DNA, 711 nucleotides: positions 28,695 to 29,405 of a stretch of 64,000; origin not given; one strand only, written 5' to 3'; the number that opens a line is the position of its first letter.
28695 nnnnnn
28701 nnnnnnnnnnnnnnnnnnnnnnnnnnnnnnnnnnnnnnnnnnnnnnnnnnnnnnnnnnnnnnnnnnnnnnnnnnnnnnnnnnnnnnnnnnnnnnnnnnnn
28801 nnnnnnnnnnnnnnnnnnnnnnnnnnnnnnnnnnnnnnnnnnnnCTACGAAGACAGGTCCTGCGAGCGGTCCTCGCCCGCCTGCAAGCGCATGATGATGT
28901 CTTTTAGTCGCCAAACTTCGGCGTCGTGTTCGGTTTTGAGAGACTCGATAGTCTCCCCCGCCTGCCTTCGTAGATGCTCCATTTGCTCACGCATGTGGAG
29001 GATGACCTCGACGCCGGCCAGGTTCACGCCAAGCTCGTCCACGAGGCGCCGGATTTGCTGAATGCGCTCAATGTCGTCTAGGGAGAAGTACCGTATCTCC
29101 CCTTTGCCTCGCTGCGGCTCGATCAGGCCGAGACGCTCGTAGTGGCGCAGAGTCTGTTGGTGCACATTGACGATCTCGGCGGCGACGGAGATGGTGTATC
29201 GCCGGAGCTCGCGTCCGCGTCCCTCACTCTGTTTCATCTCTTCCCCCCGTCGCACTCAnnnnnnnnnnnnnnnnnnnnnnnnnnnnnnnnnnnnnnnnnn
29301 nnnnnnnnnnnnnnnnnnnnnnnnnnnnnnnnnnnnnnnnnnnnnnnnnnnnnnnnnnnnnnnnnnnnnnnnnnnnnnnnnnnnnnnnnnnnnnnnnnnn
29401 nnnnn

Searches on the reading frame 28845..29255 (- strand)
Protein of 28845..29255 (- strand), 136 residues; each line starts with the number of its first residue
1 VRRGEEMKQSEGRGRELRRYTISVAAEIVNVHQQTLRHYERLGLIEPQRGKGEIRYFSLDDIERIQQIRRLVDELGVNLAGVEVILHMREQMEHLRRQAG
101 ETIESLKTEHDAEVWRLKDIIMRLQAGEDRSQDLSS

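Call 70: search_protein_families(library=pfam, proteins=[window:28845-29255:-], max_evalue=0.00001)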
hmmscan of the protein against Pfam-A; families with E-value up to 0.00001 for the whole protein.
window:28845-29255:- (136 aa): 3 families
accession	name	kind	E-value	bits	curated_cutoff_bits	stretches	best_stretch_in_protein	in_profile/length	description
PF13411.12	MerR_1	-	3.9e-18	65.7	21.6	1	20-87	1-67/69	MerR HTH family regulatory protein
PF13591.12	MerR_2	-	2.7e-13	49.9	29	1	22-98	3-78/84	MerR HTH family regulatory protein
PF00376.29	MerR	-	1.2e-11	44.6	28.2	1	21-57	1-38/38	MerR family regulatory protein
